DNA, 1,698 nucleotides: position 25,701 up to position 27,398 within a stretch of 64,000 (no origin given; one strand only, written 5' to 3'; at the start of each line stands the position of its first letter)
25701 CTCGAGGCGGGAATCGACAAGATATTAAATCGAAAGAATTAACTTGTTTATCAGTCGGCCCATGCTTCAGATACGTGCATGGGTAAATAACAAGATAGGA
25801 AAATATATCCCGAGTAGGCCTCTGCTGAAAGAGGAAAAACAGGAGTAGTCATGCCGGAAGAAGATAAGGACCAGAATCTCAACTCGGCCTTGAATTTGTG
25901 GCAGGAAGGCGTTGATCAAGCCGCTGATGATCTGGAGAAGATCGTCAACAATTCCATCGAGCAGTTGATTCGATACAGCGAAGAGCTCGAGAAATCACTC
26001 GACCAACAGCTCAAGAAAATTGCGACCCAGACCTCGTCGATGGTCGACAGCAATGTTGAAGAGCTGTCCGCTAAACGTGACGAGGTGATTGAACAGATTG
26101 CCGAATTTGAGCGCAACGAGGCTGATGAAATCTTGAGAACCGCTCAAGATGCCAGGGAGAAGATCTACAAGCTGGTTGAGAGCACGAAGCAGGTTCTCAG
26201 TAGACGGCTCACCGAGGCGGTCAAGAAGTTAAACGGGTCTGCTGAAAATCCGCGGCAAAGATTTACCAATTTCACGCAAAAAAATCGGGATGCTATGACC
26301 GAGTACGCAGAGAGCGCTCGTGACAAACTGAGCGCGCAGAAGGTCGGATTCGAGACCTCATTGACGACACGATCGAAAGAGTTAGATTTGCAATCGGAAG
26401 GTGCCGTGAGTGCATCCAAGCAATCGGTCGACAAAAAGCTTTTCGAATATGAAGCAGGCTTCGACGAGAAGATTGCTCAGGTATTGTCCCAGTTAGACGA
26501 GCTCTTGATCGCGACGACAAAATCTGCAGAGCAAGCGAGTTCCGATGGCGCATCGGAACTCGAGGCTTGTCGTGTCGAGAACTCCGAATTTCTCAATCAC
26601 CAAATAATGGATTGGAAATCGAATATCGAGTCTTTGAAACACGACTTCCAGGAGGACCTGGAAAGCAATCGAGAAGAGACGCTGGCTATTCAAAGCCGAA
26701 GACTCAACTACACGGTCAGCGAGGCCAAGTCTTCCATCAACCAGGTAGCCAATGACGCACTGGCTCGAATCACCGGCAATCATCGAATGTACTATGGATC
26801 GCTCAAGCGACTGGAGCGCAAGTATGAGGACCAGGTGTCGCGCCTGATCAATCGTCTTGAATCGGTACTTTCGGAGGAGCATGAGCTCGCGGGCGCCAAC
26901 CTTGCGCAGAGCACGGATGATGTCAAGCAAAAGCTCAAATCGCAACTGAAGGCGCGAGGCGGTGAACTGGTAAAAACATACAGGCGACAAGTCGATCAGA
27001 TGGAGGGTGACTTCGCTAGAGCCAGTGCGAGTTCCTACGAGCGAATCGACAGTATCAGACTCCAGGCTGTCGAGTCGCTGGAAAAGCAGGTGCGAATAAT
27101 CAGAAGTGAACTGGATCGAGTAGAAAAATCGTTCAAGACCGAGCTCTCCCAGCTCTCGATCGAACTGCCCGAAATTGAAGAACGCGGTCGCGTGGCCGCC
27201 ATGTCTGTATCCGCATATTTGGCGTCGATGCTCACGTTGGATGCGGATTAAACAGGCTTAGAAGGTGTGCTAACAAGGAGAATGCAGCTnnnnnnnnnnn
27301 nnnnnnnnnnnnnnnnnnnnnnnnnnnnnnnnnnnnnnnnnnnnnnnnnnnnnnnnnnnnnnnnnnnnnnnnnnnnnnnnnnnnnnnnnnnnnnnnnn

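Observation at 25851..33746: Three adjacent genes for long Pro-free helical (coiled-coil-type) proteins with no family I can name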

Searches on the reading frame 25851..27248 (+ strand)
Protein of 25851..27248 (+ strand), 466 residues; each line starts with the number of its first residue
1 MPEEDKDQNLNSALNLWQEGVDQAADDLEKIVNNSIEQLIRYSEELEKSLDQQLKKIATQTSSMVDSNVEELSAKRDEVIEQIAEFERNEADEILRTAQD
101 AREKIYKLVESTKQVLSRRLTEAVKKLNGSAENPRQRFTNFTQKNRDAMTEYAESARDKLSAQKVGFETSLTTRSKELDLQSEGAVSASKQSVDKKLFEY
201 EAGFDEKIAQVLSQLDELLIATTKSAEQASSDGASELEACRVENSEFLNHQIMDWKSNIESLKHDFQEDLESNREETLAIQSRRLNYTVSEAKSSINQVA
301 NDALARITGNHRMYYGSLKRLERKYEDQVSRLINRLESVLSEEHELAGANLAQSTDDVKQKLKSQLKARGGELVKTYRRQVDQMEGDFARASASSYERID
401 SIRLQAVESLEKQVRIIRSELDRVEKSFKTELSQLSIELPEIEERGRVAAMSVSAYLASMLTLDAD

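Call 6: search_protein_families(library=pfam, proteins=[window:25851-27248:+], max_evalue=1)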
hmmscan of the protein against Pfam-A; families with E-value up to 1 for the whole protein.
window:25851-27248:+ (466 aa): 9 families
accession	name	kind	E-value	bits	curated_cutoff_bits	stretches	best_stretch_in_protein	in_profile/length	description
PF01442.23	Apolipoprotein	-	1.7e-13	51.1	90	2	67-237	4-174/190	Apolipoprotein A1/A4/E domain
PF05597.16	Phasin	-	0.00098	19.6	28.8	1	11-83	13-84/126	Poly(hydroxyalcanoate) granule associated protein (phasin)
PF05400.18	FliT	-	0.041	15.1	29.5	1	69-128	13-80/85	Flagellar protein FliT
PF10157.14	BORCS6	-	0.12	13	35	0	350-425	18-101/101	BLOC-1-related complex sub-unit 6 C-terminal helix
PF04513.17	Baculo_PEP_C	-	0.26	11.8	38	0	9-105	42-137/140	Baculovirus polyhedron envelope protein, PEP, C terminus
PF07579.16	DUF1548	-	0.39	11.5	22.7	0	346-421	15-91/135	Domain of Unknown Function (DUF1548)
PF07464.16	ApoLp-III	-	0.53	10.9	36.3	1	8-127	18-143/146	Apolipophorin-III precursor (apoLp-III)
PF10393.14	Matrilin_ccoil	-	0.54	10.5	26.3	0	65-87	20-42/45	Trimeric coiled-coil oligomerisation domain of matrilin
PF15499.12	Peptidase_C98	-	0.54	10.3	27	1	52-159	24-131/272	Ubiquitin-specific peptidase-like, SUMO isopeptidase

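Call 7: search_protein_families(library=ncbifam, proteins=[window:25851-27248:+], max_evalue=1)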
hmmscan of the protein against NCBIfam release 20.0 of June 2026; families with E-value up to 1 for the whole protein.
window:25851-27248:+ (466 aa): 4 families
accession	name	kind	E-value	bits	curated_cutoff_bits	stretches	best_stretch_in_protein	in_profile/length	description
NF033914.0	antiphage_ZorA_1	subfamily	6.3e-07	28.1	190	2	116-299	320-498/619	anti-phage ZorAB system protein ZorA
NF047516.1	LA_3659_fam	equivalog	0.0014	18.3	36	2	21-211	31-220/221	LA_3659 family protein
NF047514.1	SpiroCoCo_N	equivalog_domain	0.0014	18.3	75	2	21-211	31-220/221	SpiroCoCo family coiled-coil protein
TIGR01837.1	PHA_granule_1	subfamily_domain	0.11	12.6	94.7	0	17-86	46-115/118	poly(hydroxyalkanoate) granule-associated protein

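Call 15: find_encoding_contigs(protein=window:25851-27248:+, flank=10000, max_places=6)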
Protein window:25851-27248:+ (466 aa): no gene with exactly this product is on record in the collection.

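Call 16: find_homologous_proteins(query=window:25851-27248:+)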
Query window:25851-27248:+ (466 aa): 38 proteins with E <= 0.001 among 8000 candidates.
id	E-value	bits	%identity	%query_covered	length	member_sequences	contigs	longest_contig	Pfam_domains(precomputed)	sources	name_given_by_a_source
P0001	1.6e-280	948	100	100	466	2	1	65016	PF01442.24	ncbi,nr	ncbi:MAG: apolipoprotein A1/A4/E family protein [Candidatus Obscuribacterales bacterium]|nr:apolipop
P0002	1.8e-256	869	92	100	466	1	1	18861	PF01442.24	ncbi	-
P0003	4.0e-216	736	76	100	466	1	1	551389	PF01442.24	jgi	-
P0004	2.6e-213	727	76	100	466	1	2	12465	PF01442.24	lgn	-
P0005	1.5e-210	718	76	100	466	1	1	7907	PF01442.24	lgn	-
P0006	3.2e-210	717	76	100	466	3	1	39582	PF01442.24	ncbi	-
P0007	3.1e-208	710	74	100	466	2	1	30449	PF01442.24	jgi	jgi:hypothetical protein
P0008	1.0e-207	708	74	100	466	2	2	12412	PF01442.24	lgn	-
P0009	7.6e-207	705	74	100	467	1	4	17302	PF01442.24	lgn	-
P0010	1.1e-206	705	73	100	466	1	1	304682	PF01442.24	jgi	jgi:hypothetical protein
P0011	9.7e-205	698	73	100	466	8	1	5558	PF01442.24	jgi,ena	jgi:hypothetical protein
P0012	6.9e-204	696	71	100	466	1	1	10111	PF01442.24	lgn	-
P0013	3.0e-157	542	57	100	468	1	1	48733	PF01442.24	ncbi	-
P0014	2.7e-151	523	71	78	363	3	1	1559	PF01442.24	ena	-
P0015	7.7e-150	518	58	100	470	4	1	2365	PF01442.24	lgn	-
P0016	4.4e-149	515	58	98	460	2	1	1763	PF01442.24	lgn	-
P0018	4.2e-124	433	49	100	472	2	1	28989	PF01442.24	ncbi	-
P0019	5.7e-122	426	48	100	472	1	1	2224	PF01442.24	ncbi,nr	ncbi:MAG: hypothetical protein K2Z81_01320 [Cyanobacteria bacterium]|nr:hypothetical protein [Cyanob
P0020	3.2e-117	410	47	100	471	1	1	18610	PF04513.18,PF01442.24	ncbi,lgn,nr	ncbi:MAG: hypothetical protein KC777_01635 [Cyanobacteria bacterium HKST-UBA02]|nr:hypothetical prot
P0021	4.6e-115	403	47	100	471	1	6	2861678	PF01442.24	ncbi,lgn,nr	ncbi:MAG: hypothetical protein IPM23_08350 [Candidatus Melainabacteria bacterium]|nr:hypothetical pr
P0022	9.5e-115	402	47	100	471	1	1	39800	PF01442.24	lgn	-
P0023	1.1e-114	402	46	100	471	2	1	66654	PF01442.24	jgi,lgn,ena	-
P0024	1.7e-112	395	48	100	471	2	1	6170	PF01442.24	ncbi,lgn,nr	ncbi:MAG: hypothetical protein K8F91_23625 [Candidatus Obscuribacterales bacterium]|nr:hypothetical 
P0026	4.2e-109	384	45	100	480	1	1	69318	PF01442.24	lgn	-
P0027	1.2e-107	379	44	100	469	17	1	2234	PF01442.24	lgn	-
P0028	3.6e-107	377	44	100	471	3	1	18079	PF04513.18,PF01442.24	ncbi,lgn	-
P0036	1.6e-79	286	41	83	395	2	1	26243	PF01442.24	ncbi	ncbi:MAG: hypothetical protein AB7W16_18195, partial [Candidatus Obscuribacterales bacterium]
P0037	7.9e-70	254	36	85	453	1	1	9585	PF01442.24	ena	-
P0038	6.1e-53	199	28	100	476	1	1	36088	-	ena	-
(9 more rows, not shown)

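Call 18: find_encoding_contigs(protein=P0021, flank=10000, max_places=2)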
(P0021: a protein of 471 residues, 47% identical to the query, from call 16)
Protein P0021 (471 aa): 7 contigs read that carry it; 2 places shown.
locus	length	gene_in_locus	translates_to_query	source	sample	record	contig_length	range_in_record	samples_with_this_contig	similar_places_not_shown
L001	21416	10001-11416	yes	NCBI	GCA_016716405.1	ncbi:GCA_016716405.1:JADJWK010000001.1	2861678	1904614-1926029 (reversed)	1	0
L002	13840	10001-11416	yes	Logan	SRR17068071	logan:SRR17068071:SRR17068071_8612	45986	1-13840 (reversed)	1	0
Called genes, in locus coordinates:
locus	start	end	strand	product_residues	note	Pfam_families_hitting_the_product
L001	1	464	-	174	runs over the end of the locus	-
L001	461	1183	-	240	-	-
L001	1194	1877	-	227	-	PF00990:GGDEF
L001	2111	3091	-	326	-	-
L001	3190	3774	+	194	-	-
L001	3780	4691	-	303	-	PF16881:LIAS_N (weak), PF04055:Radical_SAM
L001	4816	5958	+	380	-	PF13292:DXP_synthase_N (faint), PF00676:E1_dh, PF02775:TPP_enzyme_C (faint)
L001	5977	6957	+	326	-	PF02779:Transket_pyr, PF02780:Transketolase_C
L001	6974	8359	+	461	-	PF00364:Biotin_lipoyl, PF25984:BSH_YknX (faint), PF25917:BSH_RND, PF25997:BSH_YhbJ (weak), PF02817:E3_binding, PF00198:2-oxoacid_dh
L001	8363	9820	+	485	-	PF00890:FAD_binding_2 (weak), PF01134:GIDA (weak), PF03486:HI0933_like (faint), PF07992:Pyr_redox_2, PF12831:FAD_oxidored, PF13450:NAD_binding_8 (faint), PF00070:Pyr_redox, PF02852:Pyr_redox_dim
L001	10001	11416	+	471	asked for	PF01442:Apolipoprotein (faint)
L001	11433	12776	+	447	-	PF01442:Apolipoprotein (faint)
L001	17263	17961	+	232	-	-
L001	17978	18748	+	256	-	-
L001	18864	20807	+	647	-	PF02922:CBM_48, PF00128:Alpha-amylase, PF02806:Alpha-amylase_C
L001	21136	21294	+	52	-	PF12345:DUF3641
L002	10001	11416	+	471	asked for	PF01442:Apolipoprotein (faint)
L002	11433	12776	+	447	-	PF01442:Apolipoprotein (faint)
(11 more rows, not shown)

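Call 19: find_encoding_contigs(protein=P0038, flank=10000, max_places=2)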
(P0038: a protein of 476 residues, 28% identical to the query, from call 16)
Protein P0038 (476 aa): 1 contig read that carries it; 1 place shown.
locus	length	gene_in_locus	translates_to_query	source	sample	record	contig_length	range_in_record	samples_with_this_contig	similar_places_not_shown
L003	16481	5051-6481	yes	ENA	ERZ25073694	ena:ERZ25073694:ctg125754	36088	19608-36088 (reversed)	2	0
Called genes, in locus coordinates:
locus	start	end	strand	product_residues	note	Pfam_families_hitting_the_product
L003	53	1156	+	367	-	PF00676:E1_dh, PF02775:TPP_enzyme_C (weak), PF13292:DXP_synthase_N (weak)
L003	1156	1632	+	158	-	PF02779:Transket_pyr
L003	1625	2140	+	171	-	PF02780:Transketolase_C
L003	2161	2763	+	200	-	PF00364:Biotin_lipoyl, PF25917:BSH_RND (weak), PF25984:BSH_YknX (faint), PF02817:E3_binding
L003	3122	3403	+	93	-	PF00198:2-oxoacid_dh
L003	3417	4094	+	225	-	PF00890:FAD_binding_2 (weak), PF01134:GIDA (weak), PF07992:Pyr_redox_2, PF12831:FAD_oxidored, PF13450:NAD_binding_8 (faint), PF00070:Pyr_redox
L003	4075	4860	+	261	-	PF07992:Pyr_redox_2, PF02852:Pyr_redox_dim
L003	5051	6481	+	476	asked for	-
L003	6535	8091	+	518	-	PF01442:Apolipoprotein (faint)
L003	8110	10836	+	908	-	PF01442:Apolipoprotein (faint)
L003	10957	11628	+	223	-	-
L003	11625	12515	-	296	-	PF00487:FA_desaturase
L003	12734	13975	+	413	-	-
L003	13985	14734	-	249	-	-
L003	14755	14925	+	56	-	-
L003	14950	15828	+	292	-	PF19420:DDAH_eukar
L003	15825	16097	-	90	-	-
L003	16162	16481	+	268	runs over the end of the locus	PF01113:DapB_N, PF03447:NAD_binding_3, PF05173:DapB_C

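Call 21: find_related_loci(query=A1, collection=genome_contigs, flank=10000)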
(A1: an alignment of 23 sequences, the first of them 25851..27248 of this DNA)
Query A1 (466 aa) in genome_contigs; peptide patterns used: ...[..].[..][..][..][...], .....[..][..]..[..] (x = any residue, [..] = any of these).
241 stretches matched a pattern; 41 encode a relative of the query (tblastn E <= 1e-3); 41 distinct loci.
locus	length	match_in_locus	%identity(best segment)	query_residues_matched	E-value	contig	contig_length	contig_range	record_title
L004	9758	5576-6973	97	1-466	0e+0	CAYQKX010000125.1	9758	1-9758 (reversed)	MAG TPA_asm: uncultured Candidatus Obscuribacterales bacterium isolate SRP287051_co1_96 genome assembly, contig: NODE_89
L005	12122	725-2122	92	1-466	0e+0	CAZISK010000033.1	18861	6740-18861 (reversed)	MAG TPA_asm: uncultured Candidatus Obscuribacterales bacterium isolate SRP173033_co1_370 genome assembly, contig: NODE_5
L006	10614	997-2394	76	1-466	0e+0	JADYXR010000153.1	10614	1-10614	MAG: Candidatus Obscuribacter sp. isolate MP9P1 103 k99_1727002, whole genome shotgun sequence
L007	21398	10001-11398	73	1-466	0e+0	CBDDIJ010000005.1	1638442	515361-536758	MAG: Candidatus Obscuribacterales bacterium isolate d5e4265f-a358-4786-9086-93a4549b7058 genome assembly, contig: contig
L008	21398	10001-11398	73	1-466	0e+0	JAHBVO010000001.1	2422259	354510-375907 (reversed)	MAG: Candidatus Obscuribacterales bacterium isolate ACE_CYA3 CYA3_1, whole genome shotgun sequence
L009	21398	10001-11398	76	1-466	0e+0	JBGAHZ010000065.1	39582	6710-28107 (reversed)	MAG: Candidatus Obscuribacteraceae bacterium isolate MAG_MBR_H125.44 MBRH125-44_opera_contig_2640, whole genome shotgun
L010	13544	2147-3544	74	1-466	0e+0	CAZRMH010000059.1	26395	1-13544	MAG TPA_asm: uncultured Candidatus Obscuribacterales bacterium isolate SRP287051_co1_22 genome assembly, contig: NODE_27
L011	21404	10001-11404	57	1-466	3e-170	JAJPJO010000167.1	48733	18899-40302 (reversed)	MAG: Proteobacteria bacterium isolate Centralia_MAG_505 k107_11118268, whole genome shotgun sequence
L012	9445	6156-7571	49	1-466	1e-138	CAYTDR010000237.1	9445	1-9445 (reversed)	MAG TPA_asm: uncultured Candidatus Obscuribacterales bacterium isolate SRP302895_co1_402 genome assembly, contig: NODE_1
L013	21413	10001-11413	46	1-466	2e-127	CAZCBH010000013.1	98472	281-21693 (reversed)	MAG TPA_asm: uncultured Candidatus Obscuribacterales bacterium isolate SRP329715_co1_382 genome assembly, contig: NODE_2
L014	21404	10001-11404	47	2-466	3e-127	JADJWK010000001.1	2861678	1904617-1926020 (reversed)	MAG: Candidatus Melainabacteria bacterium isolate Kalu_18-Q3-R12-55_BAT3C.239 tig00000394-10-28572790, whole genome shot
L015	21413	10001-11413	45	1-466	2e-124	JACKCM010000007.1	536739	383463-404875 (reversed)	MAG: Candidatus Obscuribacterales bacterium isolate HK-STAS-CYAN-1 HK-STAS-CYAN-1_7, whole genome shotgun sequence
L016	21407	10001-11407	44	1-466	3e-121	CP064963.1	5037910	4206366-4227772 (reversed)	MAG: Candidatus Melainabacteria bacterium isolate Aved_18-Q3-R54-62_BATAC.358_cln chromosome, complete genome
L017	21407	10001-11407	44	1-466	2e-120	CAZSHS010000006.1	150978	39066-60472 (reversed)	MAG TPA_asm: uncultured Candidatus Obscuribacterales bacterium isolate SRP219642_co4_616 genome assembly, contig: NODE_1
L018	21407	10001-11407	44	1-466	5e-120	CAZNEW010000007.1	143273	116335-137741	MAG TPA_asm: uncultured Candidatus Obscuribacterales bacterium isolate binchicken_co179_25 genome assembly, contig: NODE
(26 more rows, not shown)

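Call 29: search_protein_families(library=pfam, proteins=[L001:17263-17958:+, L003:10957-11625:+], max_evalue=1)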
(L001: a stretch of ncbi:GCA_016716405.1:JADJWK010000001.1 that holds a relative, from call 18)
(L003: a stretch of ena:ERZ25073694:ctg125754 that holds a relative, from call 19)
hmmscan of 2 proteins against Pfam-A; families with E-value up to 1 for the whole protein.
L001:17263-17958:+ (232 aa): 0 families

L003:10957-11625:+ (223 aa): 0 families

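Call 40: search_solved_structures(query=A1, max_evalue=1)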
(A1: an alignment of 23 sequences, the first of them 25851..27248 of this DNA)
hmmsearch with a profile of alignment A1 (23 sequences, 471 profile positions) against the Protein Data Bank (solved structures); distinct sequences matched with E-value up to 1: 49.
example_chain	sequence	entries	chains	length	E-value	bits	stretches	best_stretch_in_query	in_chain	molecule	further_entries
3s84_A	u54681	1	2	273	2e-08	36.6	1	51-278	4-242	Apolipoprotein A-IV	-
9hx4_F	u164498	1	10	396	1.6e-06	30.3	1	52-351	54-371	Apolipoprotein A-IV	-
2lem_A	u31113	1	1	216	8.2e-05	24.7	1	61-237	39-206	Apolipoprotein A-I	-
6pts_A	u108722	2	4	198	0.00013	24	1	155-307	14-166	Apolipoprotein A-I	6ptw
2msc_A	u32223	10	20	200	0.00014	23.9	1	155-307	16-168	Apolipoprotein A-I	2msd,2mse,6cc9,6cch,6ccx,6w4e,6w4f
4v6m_A0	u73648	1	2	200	0.00017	23.6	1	156-307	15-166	Apolipoprotein A-I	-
1av1_A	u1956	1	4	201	0.00017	23.6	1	156-307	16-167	APOLIPOPROTEIN A-I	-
8eqs_C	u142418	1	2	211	0.00019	23.5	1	162-307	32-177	Apolipoprotein A-I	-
3k2s_A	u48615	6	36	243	0.0003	22.8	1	154-307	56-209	Apolipoprotein A-I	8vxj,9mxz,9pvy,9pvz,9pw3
7kjr_C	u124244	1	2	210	0.00031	22.8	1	163-307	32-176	Apolipoprotein A-I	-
1ya9_A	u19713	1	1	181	0.00043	22.3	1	26-133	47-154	Apolipoprotein E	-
2l7b_A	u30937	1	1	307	0.00048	22.2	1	27-256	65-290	Apolipoprotein E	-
6clz_B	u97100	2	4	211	0.0005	22.1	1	82-306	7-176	Apolipoprotein A-I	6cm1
8ax8_A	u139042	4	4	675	0.001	21.1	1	27-256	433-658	Maltose/maltodextrin-binding periplasmic protein,Apolipoprotein E | Maltodextrin-binding protein,Apolipoprotein E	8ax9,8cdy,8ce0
2n5e_A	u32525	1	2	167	0.007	18.3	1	101-211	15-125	Apolipoprotein A-I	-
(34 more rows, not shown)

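Call 54: predict_structure(alignment_id=A1)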
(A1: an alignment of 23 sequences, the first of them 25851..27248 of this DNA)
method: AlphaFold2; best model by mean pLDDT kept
length: 466 residues; sequences in the alignment: 23
mean_pLDDT: 70.9   pTM: 0.21
mean pLDDT of the five models: 70.9, 70.5, 69.0, 68.0, 64.2
residues with pLDDT >= 90: 0; 70-90: 306; 50-70: 130; < 50: 30
segments of 3 or more residues with pLDDT < 50: 1-6, 135-140, 345-354, 463-466
pLDDT, mean of each block of 10 residues (from residue 1): 49 72 76 75 74 70 71 76 80 81 83 83 69 48 54 55 59 67 69 68 70 77 77 79 83 85 79 76 75 75 76 77 80 72 43 52 69 75 72 60 68 75 78 73 79 72 45
secondary structure, 60 per line:
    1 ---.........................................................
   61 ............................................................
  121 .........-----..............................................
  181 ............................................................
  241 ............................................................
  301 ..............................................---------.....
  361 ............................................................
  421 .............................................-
elements in order: H4-129 H135-346 H356-465

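Call 58: fold_search(model_id=the predicted structure, library=pdb)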
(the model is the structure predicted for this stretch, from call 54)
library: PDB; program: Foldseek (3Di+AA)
matches with E <= 10: 0; with E <= 0.001: 0
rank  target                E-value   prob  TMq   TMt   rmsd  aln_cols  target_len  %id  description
